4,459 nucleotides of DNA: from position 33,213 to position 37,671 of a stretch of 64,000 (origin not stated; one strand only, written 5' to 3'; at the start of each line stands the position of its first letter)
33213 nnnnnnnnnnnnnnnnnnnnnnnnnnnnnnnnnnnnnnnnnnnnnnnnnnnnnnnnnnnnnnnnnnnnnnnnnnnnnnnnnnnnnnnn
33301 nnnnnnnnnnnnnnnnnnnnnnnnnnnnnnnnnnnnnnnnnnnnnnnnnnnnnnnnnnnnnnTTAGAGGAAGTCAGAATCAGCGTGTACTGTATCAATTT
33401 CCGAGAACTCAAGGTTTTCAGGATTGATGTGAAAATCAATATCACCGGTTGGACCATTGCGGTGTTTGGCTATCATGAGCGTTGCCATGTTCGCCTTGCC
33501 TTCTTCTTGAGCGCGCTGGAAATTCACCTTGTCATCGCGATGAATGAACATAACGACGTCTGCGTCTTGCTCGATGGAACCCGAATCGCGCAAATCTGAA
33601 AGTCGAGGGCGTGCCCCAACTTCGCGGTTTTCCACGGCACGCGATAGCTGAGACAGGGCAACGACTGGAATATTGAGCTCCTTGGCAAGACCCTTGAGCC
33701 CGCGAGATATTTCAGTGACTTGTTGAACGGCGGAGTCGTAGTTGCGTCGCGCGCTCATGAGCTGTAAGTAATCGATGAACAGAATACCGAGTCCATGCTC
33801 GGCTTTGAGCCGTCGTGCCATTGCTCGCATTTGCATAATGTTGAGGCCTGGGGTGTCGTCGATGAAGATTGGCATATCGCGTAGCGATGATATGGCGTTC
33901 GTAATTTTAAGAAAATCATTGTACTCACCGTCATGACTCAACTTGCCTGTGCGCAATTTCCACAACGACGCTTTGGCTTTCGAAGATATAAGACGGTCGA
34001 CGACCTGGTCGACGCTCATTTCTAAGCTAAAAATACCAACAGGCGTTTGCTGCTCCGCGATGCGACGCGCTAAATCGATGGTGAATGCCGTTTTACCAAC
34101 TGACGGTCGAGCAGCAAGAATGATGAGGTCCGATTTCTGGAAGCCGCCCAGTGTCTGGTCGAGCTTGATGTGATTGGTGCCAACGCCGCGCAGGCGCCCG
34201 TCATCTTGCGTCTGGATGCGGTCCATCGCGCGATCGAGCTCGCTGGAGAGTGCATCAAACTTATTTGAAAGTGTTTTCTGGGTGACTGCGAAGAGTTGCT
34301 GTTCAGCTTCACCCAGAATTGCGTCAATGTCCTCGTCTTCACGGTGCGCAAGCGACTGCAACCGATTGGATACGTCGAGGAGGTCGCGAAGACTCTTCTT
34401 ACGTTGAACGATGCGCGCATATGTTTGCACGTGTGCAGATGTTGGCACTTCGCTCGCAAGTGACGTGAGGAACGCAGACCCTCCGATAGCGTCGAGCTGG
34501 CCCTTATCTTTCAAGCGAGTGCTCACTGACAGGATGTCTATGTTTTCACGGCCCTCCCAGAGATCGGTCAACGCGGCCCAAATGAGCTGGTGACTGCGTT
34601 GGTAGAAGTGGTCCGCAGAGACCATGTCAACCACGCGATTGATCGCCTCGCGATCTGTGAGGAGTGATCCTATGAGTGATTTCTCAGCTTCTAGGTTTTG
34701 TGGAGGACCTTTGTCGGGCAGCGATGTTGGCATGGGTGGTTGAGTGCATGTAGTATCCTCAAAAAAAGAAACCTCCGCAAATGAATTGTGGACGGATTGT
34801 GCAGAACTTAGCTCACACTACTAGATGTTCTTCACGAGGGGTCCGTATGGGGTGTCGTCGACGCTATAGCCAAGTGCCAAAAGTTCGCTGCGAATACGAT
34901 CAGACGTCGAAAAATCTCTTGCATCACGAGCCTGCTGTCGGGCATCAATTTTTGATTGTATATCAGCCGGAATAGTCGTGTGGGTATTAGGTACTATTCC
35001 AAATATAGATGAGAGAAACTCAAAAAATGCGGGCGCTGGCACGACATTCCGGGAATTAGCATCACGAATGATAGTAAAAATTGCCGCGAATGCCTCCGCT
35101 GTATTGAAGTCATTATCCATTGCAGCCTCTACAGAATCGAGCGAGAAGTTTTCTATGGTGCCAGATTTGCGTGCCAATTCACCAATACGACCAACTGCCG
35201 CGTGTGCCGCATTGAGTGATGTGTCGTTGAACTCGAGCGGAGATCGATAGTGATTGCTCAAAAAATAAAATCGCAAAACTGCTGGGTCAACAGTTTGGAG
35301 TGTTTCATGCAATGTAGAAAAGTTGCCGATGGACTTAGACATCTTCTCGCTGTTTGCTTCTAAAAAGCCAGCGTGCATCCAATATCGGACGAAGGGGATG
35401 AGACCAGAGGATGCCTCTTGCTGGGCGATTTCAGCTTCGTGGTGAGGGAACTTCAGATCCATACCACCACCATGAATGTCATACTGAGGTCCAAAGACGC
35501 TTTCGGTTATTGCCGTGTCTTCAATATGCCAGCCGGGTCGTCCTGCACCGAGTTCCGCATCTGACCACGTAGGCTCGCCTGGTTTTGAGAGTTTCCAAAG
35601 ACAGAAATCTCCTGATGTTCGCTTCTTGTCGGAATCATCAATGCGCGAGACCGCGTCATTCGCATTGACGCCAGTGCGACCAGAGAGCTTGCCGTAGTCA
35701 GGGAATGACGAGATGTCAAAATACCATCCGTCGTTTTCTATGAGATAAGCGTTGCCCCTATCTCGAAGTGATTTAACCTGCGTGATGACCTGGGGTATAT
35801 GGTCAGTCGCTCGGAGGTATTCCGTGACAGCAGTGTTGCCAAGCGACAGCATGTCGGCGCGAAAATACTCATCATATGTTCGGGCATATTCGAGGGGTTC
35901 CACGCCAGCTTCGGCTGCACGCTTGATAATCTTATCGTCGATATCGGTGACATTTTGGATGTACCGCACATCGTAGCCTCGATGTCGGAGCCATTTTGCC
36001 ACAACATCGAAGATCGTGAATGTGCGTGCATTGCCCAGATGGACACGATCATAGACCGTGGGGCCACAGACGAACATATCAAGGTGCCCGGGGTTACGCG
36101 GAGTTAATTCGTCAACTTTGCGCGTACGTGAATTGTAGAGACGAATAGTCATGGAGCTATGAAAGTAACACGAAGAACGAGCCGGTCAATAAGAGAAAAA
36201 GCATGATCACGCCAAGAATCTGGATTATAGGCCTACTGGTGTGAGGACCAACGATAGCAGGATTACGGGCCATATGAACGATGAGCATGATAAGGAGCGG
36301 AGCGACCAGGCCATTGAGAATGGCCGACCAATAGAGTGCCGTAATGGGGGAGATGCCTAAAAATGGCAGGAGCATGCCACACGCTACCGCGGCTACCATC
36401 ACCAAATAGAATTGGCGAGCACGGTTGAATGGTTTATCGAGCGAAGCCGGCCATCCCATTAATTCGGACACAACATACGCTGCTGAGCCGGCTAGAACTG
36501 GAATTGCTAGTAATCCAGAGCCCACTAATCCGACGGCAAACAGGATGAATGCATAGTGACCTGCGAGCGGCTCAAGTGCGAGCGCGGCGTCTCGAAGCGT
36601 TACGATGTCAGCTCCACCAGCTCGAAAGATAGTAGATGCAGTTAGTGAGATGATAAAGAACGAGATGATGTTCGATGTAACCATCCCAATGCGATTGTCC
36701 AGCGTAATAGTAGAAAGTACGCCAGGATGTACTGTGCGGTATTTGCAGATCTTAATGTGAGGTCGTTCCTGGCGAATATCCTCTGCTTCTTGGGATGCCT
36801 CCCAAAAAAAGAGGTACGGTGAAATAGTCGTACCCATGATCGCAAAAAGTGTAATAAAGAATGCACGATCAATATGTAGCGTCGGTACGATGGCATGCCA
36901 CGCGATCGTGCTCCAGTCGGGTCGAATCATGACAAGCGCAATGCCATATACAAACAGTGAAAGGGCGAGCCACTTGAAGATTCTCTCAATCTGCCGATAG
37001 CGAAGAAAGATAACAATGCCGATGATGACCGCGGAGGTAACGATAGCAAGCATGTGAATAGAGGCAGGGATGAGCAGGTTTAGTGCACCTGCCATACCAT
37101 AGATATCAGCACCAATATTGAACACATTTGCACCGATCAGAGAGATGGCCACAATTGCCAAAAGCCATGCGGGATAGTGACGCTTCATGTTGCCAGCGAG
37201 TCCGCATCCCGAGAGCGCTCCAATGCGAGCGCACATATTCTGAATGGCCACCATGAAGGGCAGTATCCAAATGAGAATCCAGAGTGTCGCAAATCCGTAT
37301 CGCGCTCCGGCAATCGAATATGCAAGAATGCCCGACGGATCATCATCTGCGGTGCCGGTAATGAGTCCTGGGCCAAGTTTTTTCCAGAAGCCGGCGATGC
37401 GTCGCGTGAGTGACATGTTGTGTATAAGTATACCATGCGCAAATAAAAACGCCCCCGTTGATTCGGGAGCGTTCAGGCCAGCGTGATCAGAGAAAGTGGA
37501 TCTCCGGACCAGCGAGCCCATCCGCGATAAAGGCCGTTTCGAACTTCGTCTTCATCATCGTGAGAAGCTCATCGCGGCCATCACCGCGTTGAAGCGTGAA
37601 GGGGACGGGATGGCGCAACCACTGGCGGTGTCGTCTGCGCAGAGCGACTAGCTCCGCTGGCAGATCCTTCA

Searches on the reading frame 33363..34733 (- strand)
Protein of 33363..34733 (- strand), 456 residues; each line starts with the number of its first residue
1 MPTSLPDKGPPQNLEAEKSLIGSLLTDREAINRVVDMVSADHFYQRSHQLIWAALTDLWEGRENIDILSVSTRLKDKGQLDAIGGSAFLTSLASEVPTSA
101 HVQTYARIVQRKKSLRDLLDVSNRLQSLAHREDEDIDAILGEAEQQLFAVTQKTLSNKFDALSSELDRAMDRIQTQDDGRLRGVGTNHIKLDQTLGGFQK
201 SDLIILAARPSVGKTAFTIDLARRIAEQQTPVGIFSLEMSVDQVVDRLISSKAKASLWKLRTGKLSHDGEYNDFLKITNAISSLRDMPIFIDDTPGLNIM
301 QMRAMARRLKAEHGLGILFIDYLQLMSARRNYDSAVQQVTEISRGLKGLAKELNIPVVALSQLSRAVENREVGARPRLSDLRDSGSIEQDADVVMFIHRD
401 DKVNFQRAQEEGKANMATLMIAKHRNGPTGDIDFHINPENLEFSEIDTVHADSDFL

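Call 33: search_protein_families(library=pfam, proteins=[window:33363-34733:-], max_evalue=0.00001)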
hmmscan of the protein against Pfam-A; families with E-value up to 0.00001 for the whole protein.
window:33363-34733:- (456 aa): 3 families
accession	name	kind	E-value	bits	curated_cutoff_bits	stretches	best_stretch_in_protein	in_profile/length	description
PF03796.21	DnaB_C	-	2.6e-94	315.8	27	1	183-444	1-254/255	DnaB-like helicase C terminal domain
PF00772.26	DnaB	-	5.4e-32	110.3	23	1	10-110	2-102/103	DnaB-like helicase N terminal domain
PF13481.12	AAA_25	-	1.2e-11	45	27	1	198-363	29-190/195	AAA domain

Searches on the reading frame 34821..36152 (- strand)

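Call 33: search_protein_families(library=pfam, proteins=[window:34821-36152:-], max_evalue=0.00001)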
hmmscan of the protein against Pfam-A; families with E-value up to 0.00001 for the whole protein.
window:34821-36152:- (443 aa): 5 families
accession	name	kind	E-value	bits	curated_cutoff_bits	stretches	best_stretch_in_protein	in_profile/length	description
PF01406.26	tRNA-synt_1e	-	5.1e-105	351.6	27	1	18-317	4-300/301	tRNA synthetases class I (C) catalytic domain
PF09334.17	tRNA-synt_1g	-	2.8e-15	56.4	20.1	1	35-144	12-122/391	tRNA synthetases class I (M)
PF09190.17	DALR_2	-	1.7e-08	35.3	22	1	341-368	2-29/57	DALR domain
PF01921.24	tRNA-synt_1f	-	1.6e-07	31.1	27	0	263-308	275-320/360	tRNA synthetases class I (K)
PF00133.28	tRNA-synt_1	-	1.5e-06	27.7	22.7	0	225-304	330-409/414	tRNA synthetases class I (I, L, M and V)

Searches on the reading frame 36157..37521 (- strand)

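Call 33: search_protein_families(library=pfam, proteins=[window:36157-37521:-], max_evalue=0.00001)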
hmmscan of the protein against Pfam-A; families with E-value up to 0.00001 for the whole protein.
window:36157-37521:- (454 aa): 1 family
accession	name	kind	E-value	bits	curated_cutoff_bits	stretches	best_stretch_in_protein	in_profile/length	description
PF01566.24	Nramp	-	4.4e-79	266.6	29.8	1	67-429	3-355/357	Natural resistance-associated macrophage protein-like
